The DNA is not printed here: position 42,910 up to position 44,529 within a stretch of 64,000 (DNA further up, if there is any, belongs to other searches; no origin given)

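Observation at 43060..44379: Compact octaheme cytochrome c (8 CxxCH in about 440 aa) with a signal peptide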

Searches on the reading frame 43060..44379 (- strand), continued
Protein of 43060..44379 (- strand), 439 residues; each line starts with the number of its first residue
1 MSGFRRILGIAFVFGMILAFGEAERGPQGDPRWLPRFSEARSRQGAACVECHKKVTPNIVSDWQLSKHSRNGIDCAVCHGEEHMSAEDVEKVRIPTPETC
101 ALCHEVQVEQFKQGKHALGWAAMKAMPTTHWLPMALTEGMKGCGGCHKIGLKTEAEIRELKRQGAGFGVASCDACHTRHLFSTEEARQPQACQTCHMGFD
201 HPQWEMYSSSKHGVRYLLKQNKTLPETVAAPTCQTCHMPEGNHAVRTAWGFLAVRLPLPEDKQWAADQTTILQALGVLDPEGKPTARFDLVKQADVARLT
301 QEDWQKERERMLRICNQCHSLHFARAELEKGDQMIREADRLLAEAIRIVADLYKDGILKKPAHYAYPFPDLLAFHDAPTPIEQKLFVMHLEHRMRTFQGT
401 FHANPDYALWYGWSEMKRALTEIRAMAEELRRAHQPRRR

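Call 6: find_homologous_proteins(query=window:43060-44379:-, max_evalue=0.00001)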
Query window:43060-44379:- (439 aa): 7207 proteins with E <= 0.00001 among 8000 candidates; the best 120 are listed.
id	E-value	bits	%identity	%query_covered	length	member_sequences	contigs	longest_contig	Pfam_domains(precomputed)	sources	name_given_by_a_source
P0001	1.4e-267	906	90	99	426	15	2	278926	PF14537.12,PF13435.12,PF13447.12,PF14522.12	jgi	-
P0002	3.2e-259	878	85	100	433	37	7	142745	PF09699.16,PF14537.12,PF13435.12,PF13447.12,PF14522.12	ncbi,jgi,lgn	jgi:hydroxylamine dehydrogenase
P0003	1.2e-250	850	89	90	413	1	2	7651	PF09699.16,PF14537.12,PF13435.12,PF13447.12,PF14522.12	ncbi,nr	ncbi:MAG: cytochrome C [Acidobacteria bacterium]|nr:cytochrome C [Acidobacteriota bacterium] MDW7984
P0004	1.6e-244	830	82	98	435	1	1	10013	PF09699.16,PF14537.12,PF13435.12,PF13447.12,PF14522.12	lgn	-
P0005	3.2e-244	829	80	98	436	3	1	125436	PF09699.16,PF14537.12,PF13435.12,PF13447.12,PF14522.12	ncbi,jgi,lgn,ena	-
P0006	1.7e-243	827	81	98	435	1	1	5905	PF09699.16,PF14537.12,PF13435.12,PF13447.12,PF14522.12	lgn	-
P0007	3.6e-243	826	88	89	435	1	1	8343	PF09699.16,PF14537.12,PF13435.12,PF13447.12,PF14522.12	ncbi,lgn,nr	ncbi:MAG TPA: multiheme c-type cytochrome [Blastocatellia bacterium]|nr:multiheme c-type cytochrome 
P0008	7.3e-242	821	87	89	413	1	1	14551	PF09699.16,PF14537.12,PF13435.12,PF13447.12,PF14522.12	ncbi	-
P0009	8.1e-240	815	80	98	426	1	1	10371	PF09699.16,PF14537.12,PF13435.12,PF13447.12,PF14522.12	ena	-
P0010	8.1e-239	811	86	89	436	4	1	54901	PF09699.16,PF14537.12,PF13435.12,PF13447.12,PF14522.12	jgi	jgi:hypothetical protein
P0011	1.7e-238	810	77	99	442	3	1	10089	PF09699.16,PF14537.12,PF13435.12,PF13447.12,PF14522.12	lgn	-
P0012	3.1e-238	809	87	89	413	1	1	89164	PF09699.16,PF14537.12,PF13435.12,PF13447.12,PF14522.12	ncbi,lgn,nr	ncbi:MAG TPA: multiheme c-type cytochrome [Candidatus Xenobia bacterium]|nr:multiheme c-type cytochr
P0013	7.0e-238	808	83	91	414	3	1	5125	PF09699.16,PF14537.12,PF13435.12,PF13447.12,PF14522.12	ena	-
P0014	2.3e-236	803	82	91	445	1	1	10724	PF09699.16,PF14537.12,PF13435.12,PF13447.12,PF14522.12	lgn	-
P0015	7.2e-236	802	83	92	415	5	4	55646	PF09699.16,PF14537.12,PF13435.12,PF13447.12,PF14522.12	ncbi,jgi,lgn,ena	ncbi:MAG TPA: multiheme c-type cytochrome [Candidatus Acidoferrales bacterium]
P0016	8.8e-235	798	77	97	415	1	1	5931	PF09699.16,PF14537.12,PF13435.12,PF13447.12,PF14522.12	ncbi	-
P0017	9.9e-235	798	83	89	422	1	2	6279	PF09699.16,PF14537.12,PF13435.12,PF13447.12,PF14522.12,PF22113.2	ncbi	-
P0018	4.5e-234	796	82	90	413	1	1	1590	PF09699.16,PF14537.12,PF13435.12,PF13447.12,PF14522.12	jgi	jgi:hydroxylamine dehydrogenase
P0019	4.6e-234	796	82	89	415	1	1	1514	PF09699.16,PF14537.12,PF13435.12,PF13447.12,PF14522.12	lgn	-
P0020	3.8e-233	793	80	91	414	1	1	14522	PF09699.16,PF14537.12,PF13435.12,PF13447.12,PF14522.12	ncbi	ncbi:MAG: multiheme c-type cytochrome [Candidatus Aminicenantia bacterium]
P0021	7.2e-233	792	84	89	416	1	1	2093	PF09699.16,PF14537.12,PF13435.12,PF13447.12,PF14522.12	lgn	-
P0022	8.0e-233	791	84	89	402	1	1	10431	PF09699.16,PF14537.12,PF13435.12,PF13447.12,PF14522.12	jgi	jgi:hypothetical protein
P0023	3.2e-232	789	83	89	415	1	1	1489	PF09699.16,PF14537.12,PF13435.12,PF13447.12,PF14522.12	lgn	-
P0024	6.2e-232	789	84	89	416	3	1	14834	PF09699.16,PF14537.12,PF13435.12,PF13447.12,PF14522.12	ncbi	-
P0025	2.6e-231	786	80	91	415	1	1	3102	PF09699.16,PF14537.12,PF13435.12,PF13447.12,PF14522.12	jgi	jgi:hydroxylamine dehydrogenase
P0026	3.0e-231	786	76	97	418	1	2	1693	PF09699.16,PF14537.12,PF13435.12,PF13447.12,PF14522.12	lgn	-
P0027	3.6e-231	786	82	88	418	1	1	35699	PF09699.16,PF14537.12,PF13435.12,PF13447.12,PF14522.12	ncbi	ncbi:MAG: multiheme c-type cytochrome [bacterium]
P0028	6.4e-231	785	82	89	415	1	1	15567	PF09699.16,PF14537.12,PF13435.12,PF13447.12,PF14522.12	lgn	-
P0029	6.9e-231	785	81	90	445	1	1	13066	PF09699.16,PF14537.12,PF13435.12,PF13447.12,PF14522.12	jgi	jgi:hypothetical protein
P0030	7.6e-231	785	82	89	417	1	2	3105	PF09699.16,PF14537.12,PF13435.12,PF13447.12,PF14522.12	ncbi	ncbi:MAG: multiheme c-type cytochrome [Acidobacteriota bacterium]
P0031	8.0e-231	785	84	88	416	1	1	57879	PF09699.16,PF14537.12,PF13435.12,PF13447.12,PF14522.12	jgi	jgi:hypothetical protein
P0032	9.2e-231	785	82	89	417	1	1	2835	PF09699.16,PF14537.12,PF13435.12,PF13447.12,PF14522.12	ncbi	-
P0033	1.1e-230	784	80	90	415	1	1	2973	PF09699.16,PF14537.12,PF13435.12,PF13447.12,PF14522.12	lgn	-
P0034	1.8e-230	784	83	88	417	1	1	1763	PF09699.16,PF14537.12,PF13435.12,PF13447.12,PF14522.12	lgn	-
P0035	2.2e-230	783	82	89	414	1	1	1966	PF09699.16,PF14537.12,PF13435.12,PF13447.12,PF14522.12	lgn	-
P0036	3.5e-230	783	83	88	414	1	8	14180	PF09699.16,PF14537.12,PF13435.12,PF13447.12,PF14522.12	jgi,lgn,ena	-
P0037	3.6e-230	783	83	89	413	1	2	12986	PF09699.16,PF14537.12,PF13435.12,PF13447.12,PF14522.12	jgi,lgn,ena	-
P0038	4.6e-230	782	83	88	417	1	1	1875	PF09699.16,PF14537.12,PF13435.12,PF13447.12,PF14522.12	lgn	-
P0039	5.0e-230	782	83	88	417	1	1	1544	PF09699.16,PF14537.12,PF13435.12,PF13447.12,PF14522.12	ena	-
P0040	5.1e-230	782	83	88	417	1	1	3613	PF09699.16,PF14537.12,PF13435.12,PF13447.12,PF14522.12,PF22113.2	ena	-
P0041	5.3e-230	782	83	88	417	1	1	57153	PF09699.16,PF14537.12,PF13435.12,PF13447.12,PF14522.12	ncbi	-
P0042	5.5e-230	782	81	89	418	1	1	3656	PF09699.16,PF14537.12,PF13435.12,PF13447.12,PF14522.12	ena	-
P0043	5.9e-230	782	82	89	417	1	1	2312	PF09699.16,PF14537.12,PF13435.12,PF13447.12,PF14522.12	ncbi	-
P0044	6.8e-230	782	82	88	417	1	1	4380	PF09699.16,PF14537.12,PF13435.12,PF13447.12,PF14522.12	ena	-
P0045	1.0e-229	781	82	88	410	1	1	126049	PF09699.16,PF14537.12,PF13435.12,PF13447.12,PF14522.12,PF22113.2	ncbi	-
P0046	1.3e-229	781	82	89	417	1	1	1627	PF09699.16,PF14537.12,PF13435.12,PF13447.12,PF14522.12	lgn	-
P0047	1.3e-229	781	82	88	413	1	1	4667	PF09699.16,PF14537.12,PF13435.12,PF13447.12,PF14522.12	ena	-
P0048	1.3e-229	781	82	88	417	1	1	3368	PF09699.16,PF14537.12,PF13435.12,PF13447.12,PF14522.12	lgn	-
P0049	1.3e-229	781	81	89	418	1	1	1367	PF09699.16,PF14537.12,PF13435.12,PF13447.12,PF14522.12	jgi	-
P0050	1.3e-229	781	82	88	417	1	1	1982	PF09699.16,PF14537.12,PF13435.12,PF13447.12,PF14522.12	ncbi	-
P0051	1.4e-229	781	80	90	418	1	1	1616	PF09699.16,PF14537.12,PF13435.12,PF13447.12,PF14522.12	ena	-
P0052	1.4e-229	781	82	88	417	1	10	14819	PF09699.16,PF14537.12,PF13435.12,PF13447.12,PF14522.12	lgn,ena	-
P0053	1.5e-229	781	82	88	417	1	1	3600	PF09699.16,PF14537.12,PF13435.12,PF13447.12,PF14522.12,PF22113.2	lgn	-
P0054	1.5e-229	781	82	88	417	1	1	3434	PF09699.16,PF14537.12,PF13435.12,PF13447.12,PF14522.12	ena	-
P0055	1.5e-229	781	80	91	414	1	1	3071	PF09699.16,PF14537.12,PF13435.12,PF13447.12,PF14522.12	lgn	-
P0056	1.9e-229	780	82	88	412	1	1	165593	PF09699.16,PF14537.12,PF13435.12,PF13447.12,PF14522.12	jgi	jgi:hypothetical protein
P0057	1.9e-229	780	82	88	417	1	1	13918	PF09699.16,PF14537.12,PF13435.12,PF13447.12,PF14522.12,PF22113.2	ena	-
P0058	2.3e-229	780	83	88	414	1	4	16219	PF09699.16,PF14537.12,PF13435.12,PF13447.12,PF14522.12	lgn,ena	-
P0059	2.4e-229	780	82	88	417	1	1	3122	PF09699.16,PF14537.12,PF13435.12,PF13447.12,PF14522.12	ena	-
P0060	2.6e-229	780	82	88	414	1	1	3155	PF09699.16,PF14537.12,PF13435.12,PF13447.12,PF14522.12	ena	-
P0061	2.8e-229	780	82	88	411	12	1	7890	PF09699.16,PF14537.12,PF13435.12,PF13447.12,PF14522.12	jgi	jgi:hypothetical protein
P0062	3.0e-229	780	83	88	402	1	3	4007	PF09699.16,PF14537.12,PF13435.12,PF13447.12,PF14522.12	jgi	-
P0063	3.2e-229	780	81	89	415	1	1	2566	PF09699.16,PF14537.12,PF13435.12,PF13447.12,PF14522.12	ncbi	-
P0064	3.3e-229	780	82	88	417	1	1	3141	PF09699.16,PF14537.12,PF13435.12,PF13447.12,PF14522.12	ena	-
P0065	3.3e-229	780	82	88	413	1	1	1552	PF09699.16,PF14537.12,PF13435.12,PF13447.12,PF14522.12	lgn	-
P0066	3.5e-229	779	82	88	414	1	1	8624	PF14537.12,PF13435.12,PF13447.12,PF14522.12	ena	-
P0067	3.7e-229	779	82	88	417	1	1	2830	PF09699.16,PF14537.12,PF13435.12,PF13447.12,PF14522.12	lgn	-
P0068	3.7e-229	779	82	88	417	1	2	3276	PF09699.16,PF14537.12,PF13435.12,PF13447.12,PF14522.12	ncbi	ncbi:MAG: multiheme c-type cytochrome [Nitrospiraceae bacterium]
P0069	3.8e-229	779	82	88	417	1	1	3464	PF09699.16,PF14537.12,PF13435.12,PF13447.12,PF14522.12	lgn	-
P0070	4.1e-229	779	81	88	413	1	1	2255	PF09699.16,PF14537.12,PF13435.12,PF13447.12,PF14522.12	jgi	-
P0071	4.3e-229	779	82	88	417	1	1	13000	PF09699.16,PF14537.12,PF13435.12,PF13447.12,PF14522.12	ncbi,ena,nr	ncbi:MAG: cytochrome C [Acidobacteria bacterium]|nr:cytochrome C [Acidobacteriota bacterium]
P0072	4.5e-229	779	82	88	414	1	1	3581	PF14537.12,PF13435.12,PF13447.12,PF14522.12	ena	-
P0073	4.9e-229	779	82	88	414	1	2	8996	PF14537.12,PF13435.12,PF13447.12,PF14522.12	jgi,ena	-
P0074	5.2e-229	779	82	88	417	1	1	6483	PF09699.16,PF14537.12,PF13435.12,PF13447.12,PF14522.12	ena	-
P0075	5.6e-229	779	82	88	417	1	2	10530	PF09699.16,PF14537.12,PF13435.12,PF13447.12,PF14522.12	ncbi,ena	-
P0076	6.5e-229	779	81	88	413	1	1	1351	PF09699.16,PF14537.12,PF13435.12,PF13447.12,PF14522.12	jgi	-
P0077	6.8e-229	779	81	88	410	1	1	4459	PF09699.16,PF14537.12,PF13435.12,PF13447.12,PF14522.12,PF22113.2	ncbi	-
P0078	7.6e-229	778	82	88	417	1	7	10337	PF09699.16,PF14537.12,PF13435.12,PF13447.12,PF14522.12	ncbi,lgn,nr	ncbi:MAG: cytochrome C [Acidobacteria bacterium]|nr:cytochrome C [Acidobacteriota bacterium]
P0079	7.7e-229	778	82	88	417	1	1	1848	PF09699.16,PF14537.12,PF13435.12,PF13447.12,PF14522.12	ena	-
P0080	7.8e-229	778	83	89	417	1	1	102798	PF09699.16,PF14537.12,PF13435.12,PF13447.12,PF14522.12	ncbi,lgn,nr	ncbi:MAG: hypothetical protein NZM33_08205 [Bryobacteraceae bacterium]|nr:hypothetical protein [Bryo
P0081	8.6e-229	778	81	89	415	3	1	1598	PF14537.12,PF13435.12,PF13447.12,PF14522.12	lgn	-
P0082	8.8e-229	778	82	88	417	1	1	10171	PF09699.16,PF14537.12,PF13435.12,PF13447.12,PF14522.12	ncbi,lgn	-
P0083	9.6e-229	778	82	88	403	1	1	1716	PF09699.16,PF14537.12,PF13435.12,PF13447.12,PF14522.12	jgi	jgi:hypothetical protein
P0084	1.0e-228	778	83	88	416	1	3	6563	PF09699.16,PF14537.12,PF13435.12,PF13447.12,PF14522.12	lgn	-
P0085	1.1e-228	778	82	88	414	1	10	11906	PF14537.12,PF13435.12,PF13447.12,PF14522.12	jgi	jgi:hydroxylamine dehydrogenase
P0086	1.1e-228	778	81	89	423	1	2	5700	PF14537.12,PF13435.12,PF13447.12,PF14522.12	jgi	jgi:hypothetical protein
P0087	1.2e-228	778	81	88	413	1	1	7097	PF09699.16,PF14537.12,PF13435.12,PF13447.12,PF14522.12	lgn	-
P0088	1.3e-228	778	81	88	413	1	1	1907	PF09699.16,PF14537.12,PF13435.12,PF13447.12,PF14522.12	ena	-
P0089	1.3e-228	778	83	89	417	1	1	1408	PF09699.16,PF14537.12,PF13435.12,PF13447.12,PF14522.12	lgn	-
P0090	1.4e-228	777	79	91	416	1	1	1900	PF09699.16,PF14537.12,PF13435.12,PF13447.12,PF14522.12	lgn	-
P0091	1.5e-228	777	82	88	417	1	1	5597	PF09699.16,PF14537.12,PF13435.12,PF13447.12,PF14522.12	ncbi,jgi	-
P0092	1.6e-228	777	83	88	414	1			PF09699.16,PF14537.12,PF13435.12,PF13447.12,PF14522.12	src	-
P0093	1.8e-228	777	80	89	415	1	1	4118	PF09699.16,PF14537.12,PF13435.12,PF13447.12,PF14522.12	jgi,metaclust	metaclust:\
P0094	1.8e-228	777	82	88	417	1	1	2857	PF09699.16,PF14537.12,PF13435.12,PF13447.12,PF14522.12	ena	-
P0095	1.8e-228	777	82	89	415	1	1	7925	PF09699.16,PF14537.12,PF13435.12,PF13447.12,PF14522.12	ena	-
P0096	1.9e-228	777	80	88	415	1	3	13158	PF09699.16,PF14537.12,PF13435.12,PF13447.12,PF14522.12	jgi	jgi:hydroxylamine dehydrogenase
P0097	2.2e-228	777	82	88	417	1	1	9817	PF09699.16,PF14537.12,PF13435.12,PF13447.12,PF14522.12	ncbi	-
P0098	2.8e-228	777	82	88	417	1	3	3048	PF09699.16,PF14537.12,PF13435.12,PF13447.12,PF14522.12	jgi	jgi:hypothetical protein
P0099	3.2e-228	776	81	89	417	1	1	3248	PF09699.16,PF14537.12,PF13435.12,PF13447.12,PF14522.12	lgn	-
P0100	3.2e-228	776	80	89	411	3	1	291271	PF09699.16,PF14537.12,PF13435.12,PF13447.12,PF14522.12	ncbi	ncbi:MAG: multiheme c-type cytochrome [Bacteroidota bacterium]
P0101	3.3e-228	776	81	88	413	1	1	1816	PF09699.16,PF14537.12,PF13435.12,PF13447.12,PF14522.12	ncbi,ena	-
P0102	3.3e-228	776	81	89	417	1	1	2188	PF09699.16,PF14537.12,PF13435.12,PF13447.12,PF14522.12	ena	-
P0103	4.3e-228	776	81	89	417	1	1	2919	PF09699.16,PF14537.12,PF13435.12,PF13447.12,PF14522.12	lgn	-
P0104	4.3e-228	776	79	90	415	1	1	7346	PF09699.16,PF14537.12,PF13435.12,PF13447.12,PF14522.12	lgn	-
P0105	4.6e-228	776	82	88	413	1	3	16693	PF09699.16,PF14537.12,PF13435.12,PF13447.12,PF14522.12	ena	-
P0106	5.0e-228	776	79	91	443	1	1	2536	PF09699.16,PF14537.12,PF13435.12,PF13447.12,PF14522.12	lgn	-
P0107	5.4e-228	776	82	87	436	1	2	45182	PF09699.16,PF14537.12,PF13435.12,PF13447.12,PF14522.12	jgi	-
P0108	5.5e-228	776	82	88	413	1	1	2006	PF14537.12,PF13435.12,PF13447.12,PF14522.12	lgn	-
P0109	6.0e-228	775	80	89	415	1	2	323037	PF09699.16,PF14537.12,PF13435.12,PF13447.12,PF14522.12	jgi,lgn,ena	-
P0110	6.2e-228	775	82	88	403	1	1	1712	PF09699.16,PF14537.12,PF13435.12,PF13447.12,PF14522.12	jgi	jgi:hypothetical protein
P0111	7.4e-228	775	82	88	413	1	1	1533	PF09699.16,PF14537.12,PF13435.12,PF13447.12,PF14522.12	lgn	-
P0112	7.5e-228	775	81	88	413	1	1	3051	PF09699.16,PF14537.12,PF13435.12,PF13447.12,PF14522.12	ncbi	-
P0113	8.0e-228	775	79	90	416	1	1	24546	PF09699.16,PF14537.12,PF13435.12,PF03264.20,PF13447.12,PF14522.12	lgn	-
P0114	8.1e-228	775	81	88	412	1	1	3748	PF09699.16,PF14537.12,PF13435.12,PF13447.12,PF14522.12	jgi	jgi:hypothetical protein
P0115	9.2e-228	775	82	88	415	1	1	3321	PF09699.16,PF14537.12,PF13435.12,PF13447.12,PF14522.12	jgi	-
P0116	9.9e-228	775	81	88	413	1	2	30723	PF14537.12,PF13435.12,PF13447.12,PF14522.12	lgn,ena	-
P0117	1.0e-227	775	81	88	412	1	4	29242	PF09699.16,PF14537.12,PF13435.12,PF13447.12,PF14522.12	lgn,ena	-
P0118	1.1e-227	775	82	89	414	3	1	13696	PF09699.16,PF14537.12,PF13435.12,PF13447.12,PF14522.12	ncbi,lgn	-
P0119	1.1e-227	774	81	89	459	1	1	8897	PF09699.16,PF14537.12,PF13435.12,PF13447.12,PF14522.12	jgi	jgi:hypothetical protein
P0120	1.1e-227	774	81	88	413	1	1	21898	PF09699.16,PF14537.12,PF13435.12,PF13447.12,PF14522.12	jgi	-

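Call 9: find_encoding_contigs(protein=window:43060-44379:-, flank=10000, max_places=4)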
Protein window:43060-44379:- (439 aa): 3 contigs read that carry it; 1 place shown.
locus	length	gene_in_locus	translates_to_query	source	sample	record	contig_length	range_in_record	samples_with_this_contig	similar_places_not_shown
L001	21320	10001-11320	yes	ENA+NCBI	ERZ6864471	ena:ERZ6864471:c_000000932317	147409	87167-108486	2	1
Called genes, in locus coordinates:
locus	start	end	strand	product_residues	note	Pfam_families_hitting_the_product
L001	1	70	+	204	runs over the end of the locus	PF11845:Tll0287-like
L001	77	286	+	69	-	PF08984:DUF1858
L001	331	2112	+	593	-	PF00317:Ribonuc_red_lgN, PF02867:Ribonuc_red_lgC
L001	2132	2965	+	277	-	PF01980:TrmO_N, PF02663:FmdE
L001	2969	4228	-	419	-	PF22678:Cytochrom_c_NrfB-like (faint), PF09699:Paired_CXXCH_1 (faint), PF14522:Cytochrome_C7 (faint), PF14537:Cytochrom_c3_2 (weak)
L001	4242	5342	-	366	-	PF00033:Cytochrome_B, PF13631:Cytochrom_B_N_2, PF00032:Cytochrom_B_C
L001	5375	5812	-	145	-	PF25471:TM_PetC, PF00355:Rieske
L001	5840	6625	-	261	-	-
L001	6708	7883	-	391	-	PF14522:Cytochrome_C7 (faint), PF13435:Cytochrome_C554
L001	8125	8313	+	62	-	-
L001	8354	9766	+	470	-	PF14691:Fer4_20, PF01946:Thi4 (faint), PF07992:Pyr_redox_2, PF13241:NAD_binding_7 (faint), PF00070:Pyr_redox (faint), PF01266:DAO (weak), PF13450:NAD_binding_8, PF13738:Pyr_redox_3 (faint)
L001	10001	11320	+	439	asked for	PF09699:Paired_CXXCH_1 (faint), PF14522:Cytochrome_C7 (faint), PF14537:Cytochrom_c3_2 (faint), PF13447:Multi-haem_cyto, PF13435:Cytochrome_C554 (weak), PF13447:Multi-haem_cyto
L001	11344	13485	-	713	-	PF01436:NHL (weak), PF01436:NHL, PF25021:TEN_NHL, PF01436:NHL (weak), PF25021:TEN_NHL (weak), PF08450:SGL (weak), PF25021:TEN_NHL (weak), PF01436:NHL (weak), +7 more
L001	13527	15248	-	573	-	PF13517:FG-GAP_3 (faint), PF12256:TcdB_toxin_midN (faint), PF01839:FG-GAP, PF14312:FG-GAP_2 (faint), PF01839:FG-GAP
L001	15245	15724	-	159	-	PF01967:MoaC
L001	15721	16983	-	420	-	PF03453:MoeA_N, PF00994:MoCF_biosynth, PF03454:MoeA_C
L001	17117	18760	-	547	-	PF01839:FG-GAP (faint), PF13517:FG-GAP_3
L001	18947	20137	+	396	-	PF01941:AdoMet_Synthase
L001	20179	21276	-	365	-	PF01926:MMR_HSR1, PF02421:FeoB_N (weak), PF06071:YchF-GTPase_C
